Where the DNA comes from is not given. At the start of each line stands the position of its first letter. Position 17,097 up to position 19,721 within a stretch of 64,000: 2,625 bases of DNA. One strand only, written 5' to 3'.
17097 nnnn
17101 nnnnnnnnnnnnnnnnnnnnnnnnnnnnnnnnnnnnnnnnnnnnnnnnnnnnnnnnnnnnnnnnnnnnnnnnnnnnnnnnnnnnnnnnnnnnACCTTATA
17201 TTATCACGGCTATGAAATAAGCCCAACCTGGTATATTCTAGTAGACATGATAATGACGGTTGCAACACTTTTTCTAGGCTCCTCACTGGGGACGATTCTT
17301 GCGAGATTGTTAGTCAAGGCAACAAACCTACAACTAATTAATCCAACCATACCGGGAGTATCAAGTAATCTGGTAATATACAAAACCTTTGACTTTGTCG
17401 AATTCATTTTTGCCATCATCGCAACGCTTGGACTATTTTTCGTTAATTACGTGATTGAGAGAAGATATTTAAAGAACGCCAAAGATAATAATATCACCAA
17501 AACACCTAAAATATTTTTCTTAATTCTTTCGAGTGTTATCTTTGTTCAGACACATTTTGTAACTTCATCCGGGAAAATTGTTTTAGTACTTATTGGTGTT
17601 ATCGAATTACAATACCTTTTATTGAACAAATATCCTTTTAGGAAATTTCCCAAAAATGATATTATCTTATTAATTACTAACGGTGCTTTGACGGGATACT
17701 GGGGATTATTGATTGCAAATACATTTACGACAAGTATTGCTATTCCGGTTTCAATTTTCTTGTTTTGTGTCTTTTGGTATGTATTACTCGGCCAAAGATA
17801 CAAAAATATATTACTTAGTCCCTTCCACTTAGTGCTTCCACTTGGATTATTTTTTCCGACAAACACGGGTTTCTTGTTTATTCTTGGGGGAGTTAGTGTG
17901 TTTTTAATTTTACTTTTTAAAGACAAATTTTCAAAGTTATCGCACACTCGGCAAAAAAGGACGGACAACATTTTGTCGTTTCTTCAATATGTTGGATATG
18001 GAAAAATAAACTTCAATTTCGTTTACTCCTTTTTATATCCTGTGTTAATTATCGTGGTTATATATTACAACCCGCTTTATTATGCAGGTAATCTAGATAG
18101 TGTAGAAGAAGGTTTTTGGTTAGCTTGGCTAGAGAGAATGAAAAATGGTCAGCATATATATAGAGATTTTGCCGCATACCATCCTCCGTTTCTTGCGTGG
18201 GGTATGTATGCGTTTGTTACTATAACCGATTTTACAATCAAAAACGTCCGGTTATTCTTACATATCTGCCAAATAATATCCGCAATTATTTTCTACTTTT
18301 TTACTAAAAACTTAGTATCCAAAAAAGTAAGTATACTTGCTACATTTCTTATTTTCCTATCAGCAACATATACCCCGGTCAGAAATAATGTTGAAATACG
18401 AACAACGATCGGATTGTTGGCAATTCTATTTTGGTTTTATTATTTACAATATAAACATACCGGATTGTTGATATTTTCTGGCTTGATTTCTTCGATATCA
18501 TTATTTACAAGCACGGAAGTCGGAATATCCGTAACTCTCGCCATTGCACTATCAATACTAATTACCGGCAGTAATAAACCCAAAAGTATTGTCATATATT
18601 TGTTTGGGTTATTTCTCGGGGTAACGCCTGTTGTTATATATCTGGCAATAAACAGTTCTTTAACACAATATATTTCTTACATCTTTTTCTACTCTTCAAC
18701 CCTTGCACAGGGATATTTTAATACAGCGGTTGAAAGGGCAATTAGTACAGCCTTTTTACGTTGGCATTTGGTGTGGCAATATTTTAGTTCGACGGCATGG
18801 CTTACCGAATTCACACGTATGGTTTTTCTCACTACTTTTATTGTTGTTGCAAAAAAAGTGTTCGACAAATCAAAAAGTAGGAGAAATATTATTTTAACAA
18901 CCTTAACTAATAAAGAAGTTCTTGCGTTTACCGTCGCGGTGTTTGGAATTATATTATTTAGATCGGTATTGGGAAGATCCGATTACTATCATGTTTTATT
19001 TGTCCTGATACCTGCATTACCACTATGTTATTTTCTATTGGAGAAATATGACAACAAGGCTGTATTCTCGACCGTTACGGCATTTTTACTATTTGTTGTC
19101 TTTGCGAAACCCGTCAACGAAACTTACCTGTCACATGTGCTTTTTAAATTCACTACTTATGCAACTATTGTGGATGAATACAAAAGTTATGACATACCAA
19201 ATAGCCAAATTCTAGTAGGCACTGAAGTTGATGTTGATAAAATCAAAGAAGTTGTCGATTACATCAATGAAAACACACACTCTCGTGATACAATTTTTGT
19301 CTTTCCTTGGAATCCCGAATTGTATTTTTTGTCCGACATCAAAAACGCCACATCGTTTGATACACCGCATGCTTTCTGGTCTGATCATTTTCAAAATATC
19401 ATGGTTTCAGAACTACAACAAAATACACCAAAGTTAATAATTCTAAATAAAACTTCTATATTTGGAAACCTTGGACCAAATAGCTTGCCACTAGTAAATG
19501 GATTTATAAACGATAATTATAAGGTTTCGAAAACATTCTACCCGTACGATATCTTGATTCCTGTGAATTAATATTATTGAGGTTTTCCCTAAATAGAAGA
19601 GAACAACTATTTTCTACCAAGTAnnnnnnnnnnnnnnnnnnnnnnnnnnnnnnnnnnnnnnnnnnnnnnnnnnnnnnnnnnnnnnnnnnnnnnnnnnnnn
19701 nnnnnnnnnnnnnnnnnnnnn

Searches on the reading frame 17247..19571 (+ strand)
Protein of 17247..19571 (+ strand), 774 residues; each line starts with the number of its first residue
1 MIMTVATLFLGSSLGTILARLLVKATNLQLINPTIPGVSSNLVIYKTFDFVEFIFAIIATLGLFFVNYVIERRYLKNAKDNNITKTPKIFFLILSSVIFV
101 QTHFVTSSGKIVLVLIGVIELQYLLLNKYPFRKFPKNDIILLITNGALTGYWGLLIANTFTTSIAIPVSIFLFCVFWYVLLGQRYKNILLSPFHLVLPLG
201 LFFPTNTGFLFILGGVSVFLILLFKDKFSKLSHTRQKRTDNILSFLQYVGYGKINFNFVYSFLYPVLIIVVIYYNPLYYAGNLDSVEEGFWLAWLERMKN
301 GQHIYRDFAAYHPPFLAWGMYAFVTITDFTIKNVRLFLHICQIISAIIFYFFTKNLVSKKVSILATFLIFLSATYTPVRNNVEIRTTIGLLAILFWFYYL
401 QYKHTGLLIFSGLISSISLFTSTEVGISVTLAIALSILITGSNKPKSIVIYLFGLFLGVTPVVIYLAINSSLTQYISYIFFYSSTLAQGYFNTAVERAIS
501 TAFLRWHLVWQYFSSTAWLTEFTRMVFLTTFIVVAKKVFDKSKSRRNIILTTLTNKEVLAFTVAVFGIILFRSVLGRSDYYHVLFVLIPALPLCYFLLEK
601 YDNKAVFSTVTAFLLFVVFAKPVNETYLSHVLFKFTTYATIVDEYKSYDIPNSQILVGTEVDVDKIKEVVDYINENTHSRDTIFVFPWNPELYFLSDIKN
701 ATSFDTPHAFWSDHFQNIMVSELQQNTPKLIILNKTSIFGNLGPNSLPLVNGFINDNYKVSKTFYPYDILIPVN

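Call 13: search_protein_families(library=pfam, proteins=[window:17247-19571:+], max_evalue=0.00001)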
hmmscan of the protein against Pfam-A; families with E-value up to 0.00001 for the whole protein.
window:17247-19571:+ (774 aa): 1 family
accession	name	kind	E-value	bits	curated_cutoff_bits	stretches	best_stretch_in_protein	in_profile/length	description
PF13231.12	PMT_2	-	9.9e-07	29.5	26.1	1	312-463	2-155/160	Dolichyl-phosphate-mannose-protein mannosyltransferase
